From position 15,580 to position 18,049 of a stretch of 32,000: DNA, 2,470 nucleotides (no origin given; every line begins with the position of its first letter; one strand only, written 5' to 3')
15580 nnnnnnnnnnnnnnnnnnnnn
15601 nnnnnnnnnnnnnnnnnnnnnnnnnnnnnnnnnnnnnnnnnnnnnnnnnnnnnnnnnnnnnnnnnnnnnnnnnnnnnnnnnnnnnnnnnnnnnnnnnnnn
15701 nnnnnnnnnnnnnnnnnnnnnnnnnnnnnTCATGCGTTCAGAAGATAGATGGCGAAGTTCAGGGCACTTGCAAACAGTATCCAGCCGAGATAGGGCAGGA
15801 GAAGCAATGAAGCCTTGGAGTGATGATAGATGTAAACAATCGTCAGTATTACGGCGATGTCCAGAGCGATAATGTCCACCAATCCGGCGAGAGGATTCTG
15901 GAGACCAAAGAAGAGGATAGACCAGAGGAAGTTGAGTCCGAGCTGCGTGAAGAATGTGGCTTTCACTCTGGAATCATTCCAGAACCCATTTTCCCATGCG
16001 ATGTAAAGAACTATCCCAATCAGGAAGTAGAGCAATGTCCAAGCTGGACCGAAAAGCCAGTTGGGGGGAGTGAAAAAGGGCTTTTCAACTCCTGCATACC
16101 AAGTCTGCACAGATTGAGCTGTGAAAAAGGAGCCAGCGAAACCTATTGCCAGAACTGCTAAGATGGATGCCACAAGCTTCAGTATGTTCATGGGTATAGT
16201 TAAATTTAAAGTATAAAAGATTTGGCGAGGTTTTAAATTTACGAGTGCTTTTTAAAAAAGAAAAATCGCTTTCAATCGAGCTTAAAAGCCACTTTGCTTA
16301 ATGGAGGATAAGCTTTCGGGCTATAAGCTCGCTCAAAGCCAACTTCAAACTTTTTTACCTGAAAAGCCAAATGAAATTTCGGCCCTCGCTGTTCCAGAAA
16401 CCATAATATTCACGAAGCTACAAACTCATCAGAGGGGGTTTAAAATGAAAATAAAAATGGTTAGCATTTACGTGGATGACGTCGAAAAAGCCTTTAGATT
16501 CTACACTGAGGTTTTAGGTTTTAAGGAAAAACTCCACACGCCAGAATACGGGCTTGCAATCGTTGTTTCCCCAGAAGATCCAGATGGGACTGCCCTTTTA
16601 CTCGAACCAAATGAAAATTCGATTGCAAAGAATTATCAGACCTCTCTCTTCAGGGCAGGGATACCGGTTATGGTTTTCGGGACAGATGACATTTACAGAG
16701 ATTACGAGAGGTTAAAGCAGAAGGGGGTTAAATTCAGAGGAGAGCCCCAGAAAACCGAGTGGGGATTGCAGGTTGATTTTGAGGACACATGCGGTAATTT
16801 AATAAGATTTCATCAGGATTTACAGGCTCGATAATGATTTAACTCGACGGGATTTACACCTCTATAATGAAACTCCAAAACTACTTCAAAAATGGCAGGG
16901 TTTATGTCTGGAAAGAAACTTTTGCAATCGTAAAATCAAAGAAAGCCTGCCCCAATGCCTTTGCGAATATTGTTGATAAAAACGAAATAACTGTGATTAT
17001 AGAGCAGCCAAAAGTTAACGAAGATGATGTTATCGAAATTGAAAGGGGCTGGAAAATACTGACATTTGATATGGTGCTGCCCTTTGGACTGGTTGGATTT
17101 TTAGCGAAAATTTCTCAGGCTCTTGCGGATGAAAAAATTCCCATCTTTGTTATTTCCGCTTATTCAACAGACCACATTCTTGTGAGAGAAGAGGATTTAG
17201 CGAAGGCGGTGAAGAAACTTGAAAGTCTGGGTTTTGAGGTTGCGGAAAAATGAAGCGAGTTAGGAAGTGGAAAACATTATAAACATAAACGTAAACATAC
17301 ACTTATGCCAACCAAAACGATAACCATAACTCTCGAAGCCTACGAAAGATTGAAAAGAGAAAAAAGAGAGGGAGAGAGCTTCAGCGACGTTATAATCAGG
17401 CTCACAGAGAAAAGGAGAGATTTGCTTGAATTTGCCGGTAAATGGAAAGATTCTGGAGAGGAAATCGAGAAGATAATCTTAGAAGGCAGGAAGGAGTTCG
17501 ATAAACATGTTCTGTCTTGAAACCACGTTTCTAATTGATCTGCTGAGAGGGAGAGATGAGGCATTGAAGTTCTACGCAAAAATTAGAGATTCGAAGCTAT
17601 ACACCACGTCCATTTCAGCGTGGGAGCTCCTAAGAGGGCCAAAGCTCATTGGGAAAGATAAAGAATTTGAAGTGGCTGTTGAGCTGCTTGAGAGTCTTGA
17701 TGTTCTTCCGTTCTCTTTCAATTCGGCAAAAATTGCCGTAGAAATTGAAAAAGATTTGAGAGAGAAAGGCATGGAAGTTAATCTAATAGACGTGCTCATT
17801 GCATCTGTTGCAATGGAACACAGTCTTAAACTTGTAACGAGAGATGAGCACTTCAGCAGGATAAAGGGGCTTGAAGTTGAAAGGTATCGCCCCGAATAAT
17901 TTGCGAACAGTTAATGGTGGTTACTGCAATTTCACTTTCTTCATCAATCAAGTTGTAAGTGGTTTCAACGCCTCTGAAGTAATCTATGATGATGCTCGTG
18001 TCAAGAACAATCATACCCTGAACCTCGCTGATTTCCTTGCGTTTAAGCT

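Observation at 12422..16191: A minus-strand cluster linking TspO, an overlapping adenylate-forming enzyme, an Rcp1-like receiver and a REC-PAS-GAF-DHp protein may be a ligand (tetrapyrrole?) sensing phosphorelay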

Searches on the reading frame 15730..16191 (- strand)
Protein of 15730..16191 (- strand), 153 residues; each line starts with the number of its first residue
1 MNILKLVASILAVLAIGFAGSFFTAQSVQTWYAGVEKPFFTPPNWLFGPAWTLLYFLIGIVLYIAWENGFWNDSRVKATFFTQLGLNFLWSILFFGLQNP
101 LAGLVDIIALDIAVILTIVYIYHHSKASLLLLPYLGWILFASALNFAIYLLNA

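Call 5: search_protein_families(library=pfam, proteins=[window:15730-16191:-], max_evalue=0.01)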
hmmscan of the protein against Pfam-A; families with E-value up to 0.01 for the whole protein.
window:15730-16191:- (153 aa): 1 family
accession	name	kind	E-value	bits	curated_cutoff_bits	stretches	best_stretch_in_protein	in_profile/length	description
PF03073.20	TspO_MBR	-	3.1e-45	153.9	24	1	10-150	2-145/145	TspO/MBR family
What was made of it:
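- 15730..16191 (-): tspO: 153-aa TspO/MBR family membrane protein. Pfam PF03073, E 3.1e-45, covering profile positions 2-145 of 145 (call 5).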

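Call 6: search_protein_families(library=ncbifam, proteins=[window:15730-16191:-], max_evalue=0.01)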
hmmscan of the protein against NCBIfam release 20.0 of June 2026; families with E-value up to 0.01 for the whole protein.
window:15730-16191:- (153 aa): 1 family
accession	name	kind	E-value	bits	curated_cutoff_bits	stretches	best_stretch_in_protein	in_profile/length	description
NF047825.1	T-richsensTspOAlph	equivalog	5e-26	91.7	180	1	1-152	1-148/152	tryptophan-rich sensory protein TspO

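Call 45: find_homologous_proteins(query=window:15730-16191:-, max_evalue=1e-10)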
Query window:15730-16191:- (153 aa): 1794 proteins with E <= 1e-10 among 2121 candidates; the best 120 are listed.
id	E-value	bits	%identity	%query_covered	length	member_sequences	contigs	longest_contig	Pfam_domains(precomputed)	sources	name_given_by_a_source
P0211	4.6e-92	325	100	100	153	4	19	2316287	PF03073.21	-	-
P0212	1.8e-84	300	91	100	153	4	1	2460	PF03073.21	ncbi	-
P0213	8.1e-60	220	66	99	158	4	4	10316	PF03073.21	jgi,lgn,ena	-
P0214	3.8e-59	218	65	93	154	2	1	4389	PF03073.21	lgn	-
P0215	7.2e-58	213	65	99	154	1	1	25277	PF03073.21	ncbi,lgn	ncbi:MAG: TspO/MBR family protein [Archaeoglobaceae archaeon]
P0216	4.4e-57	211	64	100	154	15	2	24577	PF03073.21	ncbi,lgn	ncbi:MAG: TspO/MBR family protein [Archaeoglobaceae archaeon]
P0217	7.3e-57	210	61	99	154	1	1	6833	PF03073.21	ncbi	-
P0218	3.6e-55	205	63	99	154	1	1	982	PF03073.21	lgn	-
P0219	4.4e-55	204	65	99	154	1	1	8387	PF03073.21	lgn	-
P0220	5.4e-55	204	62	99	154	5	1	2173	PF03073.21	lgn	-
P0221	1.3e-54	203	63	99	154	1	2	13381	PF03073.21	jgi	jgi:benzodiazapine receptor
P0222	1.5e-54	203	62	99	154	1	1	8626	PF03073.21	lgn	-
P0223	2.3e-44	169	58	97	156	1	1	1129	PF03073.21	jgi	-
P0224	1.2e-43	167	57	100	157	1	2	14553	PF03073.21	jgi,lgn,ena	-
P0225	1.3e-43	167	72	70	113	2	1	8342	PF03073.21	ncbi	-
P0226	1.5e-43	167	56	99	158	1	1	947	PF03073.21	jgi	jgi:tryptophan-rich sensory protein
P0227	3.3e-43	166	70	75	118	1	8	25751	PF03073.21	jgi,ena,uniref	uniref:Tryptophan-rich sensory protein n=2 Tax=Archaeoglobus fulgidus TaxID=2234 RepID=A0A7C3RD74_AR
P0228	8.3e-42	161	57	99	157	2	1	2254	PF03073.21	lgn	-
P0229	1.6e-41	160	52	99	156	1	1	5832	PF03073.21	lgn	-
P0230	2.4e-41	160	56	96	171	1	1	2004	PF03073.21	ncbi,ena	-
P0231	2.5e-41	160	55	98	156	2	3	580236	PF03073.21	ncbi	ncbi:MAG: TspO/MBR family protein [Candidatus Hydrothermia bacterium]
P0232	5.4e-41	159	52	99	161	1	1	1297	PF03073.21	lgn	-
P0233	7.0e-41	158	52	99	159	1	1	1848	PF03073.21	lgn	-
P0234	7.7e-41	158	53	97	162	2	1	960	PF03073.21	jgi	jgi:translocator protein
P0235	8.3e-41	158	55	99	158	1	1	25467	PF03073.21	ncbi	ncbi:MAG: TspO/MBR family protein [Candidatus Woesearchaeota archaeon]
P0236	9.9e-41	158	54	99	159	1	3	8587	PF03073.21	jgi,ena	-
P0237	1.4e-40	157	52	96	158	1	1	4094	PF03073.21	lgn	-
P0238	2.1e-40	157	54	99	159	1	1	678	PF03073.21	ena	-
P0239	2.7e-40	156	53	92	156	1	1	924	PF03073.21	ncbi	-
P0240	3.5e-40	156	54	99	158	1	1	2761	PF03073.21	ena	-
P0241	3.7e-40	156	54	99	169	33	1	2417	PF03073.21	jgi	jgi:tryptophan-rich sensory protein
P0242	3.9e-40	156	52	99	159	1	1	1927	PF03073.21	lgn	-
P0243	5.8e-40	155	53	99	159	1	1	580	PF03073.21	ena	-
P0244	6.0e-40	155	52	99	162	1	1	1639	PF03073.21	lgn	-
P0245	6.0e-40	155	52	99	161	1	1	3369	PF03073.21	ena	-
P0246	6.8e-40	155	52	99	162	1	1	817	PF03073.21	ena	-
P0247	8.5e-40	155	52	99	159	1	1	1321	PF03073.21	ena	-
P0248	1.1e-39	154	52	99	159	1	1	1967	PF03073.21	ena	-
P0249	1.1e-39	154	54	99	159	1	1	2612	PF03073.21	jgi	-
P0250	1.2e-39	154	54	99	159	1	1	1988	PF03073.21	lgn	-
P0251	1.2e-39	154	52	99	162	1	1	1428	PF03073.21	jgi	jgi:tryptophan-rich sensory protein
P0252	1.2e-39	154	53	97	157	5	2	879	PF03073.21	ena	-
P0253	1.4e-39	154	53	99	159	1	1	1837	PF03073.21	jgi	jgi:tryptophan-rich sensory protein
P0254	1.4e-39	154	53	99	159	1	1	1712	PF03073.21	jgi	-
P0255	2.1e-39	153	53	99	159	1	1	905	PF03073.21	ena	-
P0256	2.3e-39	153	53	99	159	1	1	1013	PF03073.21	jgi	-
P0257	2.4e-39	153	54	99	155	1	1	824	PF03073.21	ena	-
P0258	2.5e-39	153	53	99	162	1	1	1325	PF03073.21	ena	-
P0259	2.5e-39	153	54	99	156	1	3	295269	PF03073.21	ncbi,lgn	-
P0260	2.6e-39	153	53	99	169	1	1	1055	PF03073.21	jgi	jgi:tryptophan-rich sensory protein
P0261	2.9e-39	153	53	99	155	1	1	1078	PF03073.21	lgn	-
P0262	2.9e-39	153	53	99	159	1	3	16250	PF03073.21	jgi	jgi:tryptophan-rich sensory protein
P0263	3.0e-39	153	54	97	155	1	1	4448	PF03073.21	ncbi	-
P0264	3.1e-39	153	53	99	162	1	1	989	PF03073.21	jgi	-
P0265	3.8e-39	153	52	99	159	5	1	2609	PF03073.21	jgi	-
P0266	4.5e-39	152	52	98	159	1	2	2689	PF03073.21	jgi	jgi:benzodiazapine receptor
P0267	4.5e-39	152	52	99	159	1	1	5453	PF03073.21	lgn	-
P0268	4.5e-39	152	52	99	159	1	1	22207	PF03073.21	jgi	jgi:tryptophan-rich sensory protein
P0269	4.9e-39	152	52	99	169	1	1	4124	PF03073.21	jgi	jgi:tryptophan-rich sensory protein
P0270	5.2e-39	152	52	99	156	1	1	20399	PF03073.21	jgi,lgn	jgi:tryptophan-rich sensory protein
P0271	6.3e-39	152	53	99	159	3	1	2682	PF03073.21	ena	-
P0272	6.6e-39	152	53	99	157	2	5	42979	PF03073.21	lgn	-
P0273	6.8e-39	152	53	99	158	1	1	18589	PF03073.21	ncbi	-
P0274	7.3e-39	152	52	99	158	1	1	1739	PF03073.21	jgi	jgi:tryptophan-rich sensory protein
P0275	7.5e-39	152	54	99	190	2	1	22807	PF03073.21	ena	-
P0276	1.0e-38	151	51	99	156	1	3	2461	PF03073.21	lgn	-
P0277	1.0e-38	151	53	99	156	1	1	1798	PF03073.21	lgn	-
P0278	1.2e-38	151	52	98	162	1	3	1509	PF03073.21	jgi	jgi:benzodiazapine receptor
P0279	1.3e-38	151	52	89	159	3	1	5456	PF03073.21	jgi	-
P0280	1.4e-38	151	54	89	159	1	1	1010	PF03073.21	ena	-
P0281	1.6e-38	150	51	99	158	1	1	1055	PF03073.21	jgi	jgi:tryptophan-rich sensory protein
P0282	1.7e-38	150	53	98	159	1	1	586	PF03073.21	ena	-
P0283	2.1e-38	150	52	99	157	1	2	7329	PF03073.21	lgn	-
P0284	2.3e-38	150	51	99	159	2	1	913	PF03073.21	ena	-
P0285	2.7e-38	150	53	99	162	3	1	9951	PF03073.21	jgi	jgi:benzodiazapine receptor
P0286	3.4e-38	149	53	98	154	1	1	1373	PF03073.21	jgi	jgi:tryptophan-rich sensory protein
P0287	3.5e-38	149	52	99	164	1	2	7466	PF03073.21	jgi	jgi:benzodiazapine receptor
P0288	3.7e-38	149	56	99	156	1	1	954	PF03073.21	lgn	-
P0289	3.8e-38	149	53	89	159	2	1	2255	PF03073.21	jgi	-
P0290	4.0e-38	149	52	99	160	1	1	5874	PF03073.21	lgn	-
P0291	4.4e-38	149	51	99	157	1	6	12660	PF03073.21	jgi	jgi:tryptophan-rich sensory protein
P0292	4.9e-38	149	51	97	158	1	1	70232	PF03073.21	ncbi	-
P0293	5.0e-38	149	50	99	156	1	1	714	PF03073.21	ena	-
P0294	5.2e-38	149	51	100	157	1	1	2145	PF03073.21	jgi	jgi:translocator protein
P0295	5.3e-38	149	52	99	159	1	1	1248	PF03073.21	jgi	jgi:benzodiazapine receptor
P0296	5.3e-38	149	51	99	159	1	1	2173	PF03073.21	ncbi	-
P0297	6.2e-38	149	53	96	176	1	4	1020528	PF03073.21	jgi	jgi:translocator protein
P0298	6.2e-38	149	54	99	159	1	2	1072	PF03073.21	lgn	-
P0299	6.3e-38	149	52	99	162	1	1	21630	PF03073.21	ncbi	-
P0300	6.8e-38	148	52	99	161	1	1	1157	PF03073.21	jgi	jgi:benzodiazapine receptor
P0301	7.3e-38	148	51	99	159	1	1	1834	PF03073.21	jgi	jgi:benzodiazapine receptor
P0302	7.6e-38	148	50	99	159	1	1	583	PF03073.21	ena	-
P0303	7.6e-38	148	54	86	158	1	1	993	PF03073.21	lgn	-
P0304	8.0e-38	148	53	99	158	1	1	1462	PF03073.21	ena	-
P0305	8.3e-38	148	52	99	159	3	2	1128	PF03073.21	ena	-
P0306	9.1e-38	148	48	99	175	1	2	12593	PF03073.21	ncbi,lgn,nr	ncbi:MAG TPA: TspO/MBR family protein [Nitrososphaera sp.]|nr:TspO/MBR family protein [Nitrososphaer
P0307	9.5e-38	148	51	99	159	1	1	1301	PF03073.21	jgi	-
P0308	1.0e-37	148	52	99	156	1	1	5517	PF03073.21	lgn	-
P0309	1.1e-37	148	51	99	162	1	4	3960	PF03073.21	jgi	jgi:benzodiazapine receptor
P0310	1.2e-37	148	53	99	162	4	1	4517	PF03073.21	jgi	jgi:benzodiazapine receptor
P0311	1.2e-37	148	51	99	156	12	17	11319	PF03073.21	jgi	jgi:tryptophan-rich sensory protein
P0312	1.3e-37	148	52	99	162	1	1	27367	PF03073.21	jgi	jgi:benzodiazapine receptor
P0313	1.3e-37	147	53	97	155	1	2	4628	PF03073.21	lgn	-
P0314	1.3e-37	147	50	99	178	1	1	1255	PF03073.21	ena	-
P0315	1.4e-37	147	50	97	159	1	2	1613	PF03073.21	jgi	jgi:benzodiazapine receptor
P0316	1.4e-37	147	50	99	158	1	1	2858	PF03073.21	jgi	jgi:benzodiazapine receptor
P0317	1.6e-37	147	50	99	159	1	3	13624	PF03073.21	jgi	jgi:benzodiazapine receptor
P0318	1.7e-37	147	52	99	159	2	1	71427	PF03073.21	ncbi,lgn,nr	ncbi:tryptophan-rich sensory protein [Candidatus Woesearchaeota archaeon]|nr:tryptophan-rich sensory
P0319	1.7e-37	147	50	99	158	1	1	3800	PF03073.21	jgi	jgi:benzodiazapine receptor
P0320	1.8e-37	147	50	99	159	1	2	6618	PF03073.21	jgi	jgi:benzodiazapine receptor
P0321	1.8e-37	147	51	99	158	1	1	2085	PF03073.21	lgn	-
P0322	1.9e-37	147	50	99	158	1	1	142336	PF03073.21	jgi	jgi:benzodiazapine receptor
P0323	2.1e-37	147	53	92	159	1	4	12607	PF03073.21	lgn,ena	-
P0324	2.2e-37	147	50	99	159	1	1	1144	PF03073.21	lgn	-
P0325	2.3e-37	147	51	97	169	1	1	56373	PF03073.21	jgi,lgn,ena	-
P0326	2.6e-37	147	49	99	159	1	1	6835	PF03073.21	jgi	jgi:benzodiazapine receptor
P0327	3.0e-37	146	51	99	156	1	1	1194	PF03073.21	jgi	jgi:benzodiazapine receptor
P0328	3.3e-37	146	51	99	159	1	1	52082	PF03073.21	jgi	jgi:benzodiazapine receptor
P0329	3.5e-37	146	50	99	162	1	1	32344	PF03073.21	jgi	jgi:benzodiazapine receptor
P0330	3.8e-37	146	53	97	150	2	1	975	PF03073.21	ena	-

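Call 46: find_encoding_contigs(protein=P0215, flank=5000, max_places=2)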
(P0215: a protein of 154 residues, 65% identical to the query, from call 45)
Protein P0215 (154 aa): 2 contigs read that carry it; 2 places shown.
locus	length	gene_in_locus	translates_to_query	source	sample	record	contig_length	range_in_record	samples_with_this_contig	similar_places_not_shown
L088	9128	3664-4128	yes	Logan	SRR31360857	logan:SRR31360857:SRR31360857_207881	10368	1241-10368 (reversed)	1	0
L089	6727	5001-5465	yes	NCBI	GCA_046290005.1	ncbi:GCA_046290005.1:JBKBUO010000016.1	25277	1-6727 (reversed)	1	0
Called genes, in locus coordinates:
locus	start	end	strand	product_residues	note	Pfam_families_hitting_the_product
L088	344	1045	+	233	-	PF10418:DHODB_Fe-S_bind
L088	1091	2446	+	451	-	PF08545:ACP_syn_III, PF12172:zf-ChsH2, PF01796:OB_ChsH2_C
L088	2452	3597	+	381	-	PF00108:Thiolase_N, PF02803:Thiolase_C (faint), PF22691:Thiolase_C_1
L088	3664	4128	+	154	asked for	PF03073:TspO_MBR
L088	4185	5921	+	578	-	PF02770:Acyl-CoA_dh_M (weak), PF00441:Acyl-CoA_dh_1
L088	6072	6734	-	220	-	PF03483:B3_4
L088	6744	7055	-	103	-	PF03819:MazG, PF12643:MazG-like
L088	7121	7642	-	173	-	PF02552:CO_dh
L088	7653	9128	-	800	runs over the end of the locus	PF13183:Fer4_8 (faint), PF03063:Prismane, PF13237:Fer4_10 (weak), PF12838:Fer4_7 (weak), PF13187:Fer4_9 (weak)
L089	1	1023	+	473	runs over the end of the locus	PF01409:tRNA-synt_2d, PF17759:tRNA_synthFbeta (faint)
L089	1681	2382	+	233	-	PF10418:DHODB_Fe-S_bind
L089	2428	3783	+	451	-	PF08545:ACP_syn_III, PF12172:zf-ChsH2, PF01796:OB_ChsH2_C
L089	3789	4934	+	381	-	PF00108:Thiolase_N, PF02803:Thiolase_C (faint), PF22691:Thiolase_C_1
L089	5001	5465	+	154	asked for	PF03073:TspO_MBR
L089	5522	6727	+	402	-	PF02770:Acyl-CoA_dh_M (weak), PF00441:Acyl-CoA_dh_1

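Call 47: find_encoding_contigs(protein=P0216, flank=5000, max_places=2)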
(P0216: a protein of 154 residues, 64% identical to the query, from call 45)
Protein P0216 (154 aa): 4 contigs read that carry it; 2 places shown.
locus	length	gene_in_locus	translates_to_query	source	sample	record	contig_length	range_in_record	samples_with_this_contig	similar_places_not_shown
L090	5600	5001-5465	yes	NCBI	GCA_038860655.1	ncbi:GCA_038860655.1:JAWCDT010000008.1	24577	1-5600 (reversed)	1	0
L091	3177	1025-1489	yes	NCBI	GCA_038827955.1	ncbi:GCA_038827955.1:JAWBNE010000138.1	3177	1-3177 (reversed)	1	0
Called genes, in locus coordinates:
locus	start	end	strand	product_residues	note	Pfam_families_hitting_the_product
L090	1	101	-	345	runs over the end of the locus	PF13500:AAA_26, PF07085:DRTGG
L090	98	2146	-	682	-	PF02629:CoA_binding, PF13380:CoA_binding_2, PF13607:Succ_CoA_lig, PF19045:Ligase_CoA_2, PF13549:ATP-grasp_5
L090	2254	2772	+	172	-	-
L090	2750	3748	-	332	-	PF01435:Peptidase_M48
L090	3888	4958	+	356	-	PF13439:Glyco_transf_4, PF13579:Glyco_trans_4_4 (faint), PF20706:GT4-conflict, PF00534:Glycos_transf_1, PF13692:Glyco_trans_1_4, PF13524:Glyco_trans_1_2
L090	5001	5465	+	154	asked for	PF03073:TspO_MBR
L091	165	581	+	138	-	PF05168:HEPN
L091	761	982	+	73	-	-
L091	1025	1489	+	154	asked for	PF03073:TspO_MBR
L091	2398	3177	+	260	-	PF02770:Acyl-CoA_dh_M (weak)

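Call 48: find_encoding_contigs(protein=P0213, flank=5000, max_places=3)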
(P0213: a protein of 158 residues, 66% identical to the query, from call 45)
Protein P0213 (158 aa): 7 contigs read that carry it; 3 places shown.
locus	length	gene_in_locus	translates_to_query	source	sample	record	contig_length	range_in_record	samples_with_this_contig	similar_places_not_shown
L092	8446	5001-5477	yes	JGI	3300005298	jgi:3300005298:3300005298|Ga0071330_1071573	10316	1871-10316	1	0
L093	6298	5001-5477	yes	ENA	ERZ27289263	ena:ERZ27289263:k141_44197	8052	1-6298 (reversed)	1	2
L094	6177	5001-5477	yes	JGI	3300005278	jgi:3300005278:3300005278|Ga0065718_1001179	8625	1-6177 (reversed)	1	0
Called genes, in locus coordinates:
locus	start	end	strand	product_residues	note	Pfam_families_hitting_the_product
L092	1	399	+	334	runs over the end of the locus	PF00005:ABC_tran, PF13304:AAA_21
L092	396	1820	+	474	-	PF09847:12TM_1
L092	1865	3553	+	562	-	PF00890:FAD_binding_2, PF03486:HI0933_like (faint), PF07992:Pyr_redox_2 (faint), PF02910:Succ_DH_flav_C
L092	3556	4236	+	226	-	PF13085:Fer2_3, PF00111:Fer2 (faint), PF00037:Fer4 (weak), PF12797:Fer4_2 (weak), PF13237:Fer4_10, PF13183:Fer4_8, PF13187:Fer4_9 (weak), PF13484:Fer4_16 (weak), +1 more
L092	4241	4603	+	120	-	PF01127:Sdh_cyt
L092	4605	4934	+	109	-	PF01127:Sdh_cyt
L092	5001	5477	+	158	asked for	PF03073:TspO_MBR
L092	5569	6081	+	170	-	-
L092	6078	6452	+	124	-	-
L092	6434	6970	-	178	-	PF04060:FeS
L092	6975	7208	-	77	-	PF13192:Thioredoxin_3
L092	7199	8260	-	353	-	PF03773:ArsP_1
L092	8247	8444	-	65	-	?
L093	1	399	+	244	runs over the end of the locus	PF00005:ABC_tran, PF13304:AAA_21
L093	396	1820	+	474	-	PF09847:12TM_1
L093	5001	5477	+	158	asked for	PF03073:TspO_MBR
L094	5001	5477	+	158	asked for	PF03073:TspO_MBR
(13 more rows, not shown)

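Call 76: search_solved_structures(query=window:15730-16191:-, max_evalue=0.001, show_alignments=1)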
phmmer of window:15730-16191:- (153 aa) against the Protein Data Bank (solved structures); distinct sequences matched with E-value up to 0.001: 8.
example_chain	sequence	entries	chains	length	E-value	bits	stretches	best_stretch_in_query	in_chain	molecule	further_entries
2mgy_A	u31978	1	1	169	1.8e-21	80.3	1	15-150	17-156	Translocator protein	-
2n02_A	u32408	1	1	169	6.3e-21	78.6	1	15-150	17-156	Translocator protein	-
8e7x_A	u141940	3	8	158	3.4e-14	56.7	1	26-152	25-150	Tryptophan-rich sensory protein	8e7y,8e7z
4uc3_A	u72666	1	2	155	1.4e-13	54.7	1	26-152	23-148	TRANSLOCATOR PROTEIN TSPO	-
4uc2_A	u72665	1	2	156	4.8e-13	53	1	26-152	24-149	TRANSLOCATOR PROTEIN TSPO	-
4uc1_A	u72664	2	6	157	1.1e-12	51.8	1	26-152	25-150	Translocator protein TspO | Tryptophan-rich sensory protein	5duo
8e7w_A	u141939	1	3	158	1.1e-12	51.8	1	26-152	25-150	Tryptophan-rich sensory protein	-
4ryi_A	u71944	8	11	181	3.5e-09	40.4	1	27-152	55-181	Integral membrane protein | Tryptophan-rich protein TspO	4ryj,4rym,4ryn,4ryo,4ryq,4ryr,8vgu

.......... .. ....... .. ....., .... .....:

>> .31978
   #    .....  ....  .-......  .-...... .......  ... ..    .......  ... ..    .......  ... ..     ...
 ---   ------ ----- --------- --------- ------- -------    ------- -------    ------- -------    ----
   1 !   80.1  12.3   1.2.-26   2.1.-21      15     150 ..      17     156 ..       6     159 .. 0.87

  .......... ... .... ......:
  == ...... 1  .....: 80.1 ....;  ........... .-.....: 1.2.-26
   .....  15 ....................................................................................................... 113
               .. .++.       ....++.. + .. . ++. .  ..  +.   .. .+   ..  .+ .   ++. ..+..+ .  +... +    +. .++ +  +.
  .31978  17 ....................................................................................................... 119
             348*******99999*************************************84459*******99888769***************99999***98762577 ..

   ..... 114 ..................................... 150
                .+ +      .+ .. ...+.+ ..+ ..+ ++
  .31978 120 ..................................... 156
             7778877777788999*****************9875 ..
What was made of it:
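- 15730..16191 (-): PDB sequence matches to mouse TSPO 2mgy (1.8e-21), RsTspO 4uc1 and BcTspO 4ryi (call 76).
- On TspO/MBR (PF03073): PDB sequence hits 2mgy (1.8e-21), 4uc1 and 4ryi over residues 15-152 (call 76).
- Closest known: TspO/MBR. Same: Full-length Pfam match and clear sequence similarity to the solved TspO/TSPO structures (calls 5, 76).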

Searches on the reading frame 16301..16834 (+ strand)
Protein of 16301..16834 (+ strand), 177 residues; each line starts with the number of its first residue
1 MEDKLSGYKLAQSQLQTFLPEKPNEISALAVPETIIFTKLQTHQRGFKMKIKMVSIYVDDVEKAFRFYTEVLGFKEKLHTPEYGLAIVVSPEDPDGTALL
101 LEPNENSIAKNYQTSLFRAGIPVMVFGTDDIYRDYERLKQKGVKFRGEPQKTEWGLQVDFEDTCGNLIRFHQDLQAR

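Call 31: search_protein_families(library=pfam, proteins=[window:16301-16834:+], max_evalue=0.001)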
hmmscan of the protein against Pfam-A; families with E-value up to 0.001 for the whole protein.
window:16301-16834:+ (177 aa): 2 families
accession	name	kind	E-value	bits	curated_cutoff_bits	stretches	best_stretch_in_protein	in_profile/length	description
PF00903.31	Glyoxalase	-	8e-26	91.2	20.6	1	50-170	1-121/121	Glyoxalase/Bleomycin resistance protein/Dioxygenase superfamily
PF22677.2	Ble-like_N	-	4.5e-06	26.8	24.5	1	54-75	5-26/41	Bleomycin resistance protein-like N-terminal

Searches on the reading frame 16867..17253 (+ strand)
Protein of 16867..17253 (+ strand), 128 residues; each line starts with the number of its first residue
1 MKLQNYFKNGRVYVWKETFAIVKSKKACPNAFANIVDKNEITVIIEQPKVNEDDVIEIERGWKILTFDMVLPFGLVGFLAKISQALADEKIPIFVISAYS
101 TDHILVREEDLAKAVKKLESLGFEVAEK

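Call 31: search_protein_families(library=pfam, proteins=[window:16867-17253:+], max_evalue=0.001)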
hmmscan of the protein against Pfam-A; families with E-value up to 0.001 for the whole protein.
window:16867-17253:+ (128 aa): 2 families
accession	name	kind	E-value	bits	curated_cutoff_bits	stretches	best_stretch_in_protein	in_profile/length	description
PF13840.12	ACT_7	-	4e-21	75.1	27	1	57-119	1-64/65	ACT domain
PF22468.2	ACT_9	-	4.3e-05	23.6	27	1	76-119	12-58/61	ACT domain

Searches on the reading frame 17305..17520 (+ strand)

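Call 69: search_protein_families(library=pfam, proteins=[window:17305-17520:+], max_evalue=0.01)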
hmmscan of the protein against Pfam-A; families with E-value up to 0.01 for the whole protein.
window:17305-17520:+ (71 aa): 1 family
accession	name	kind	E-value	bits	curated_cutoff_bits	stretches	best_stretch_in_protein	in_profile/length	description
PF02697.20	VAPB_antitox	-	1.2e-20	74.5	27.9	1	4-65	1-68/69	Putative antitoxin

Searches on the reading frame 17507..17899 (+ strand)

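Call 69: search_protein_families(library=pfam, proteins=[window:17507-17899:+], max_evalue=0.01)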
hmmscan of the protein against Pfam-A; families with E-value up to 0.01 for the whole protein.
window:17507-17899:+ (130 aa): 1 family
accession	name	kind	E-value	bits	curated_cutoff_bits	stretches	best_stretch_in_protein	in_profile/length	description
PF01850.27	PIN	-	2.2e-22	80.3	23.6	1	3-121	2-119/120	PIN domain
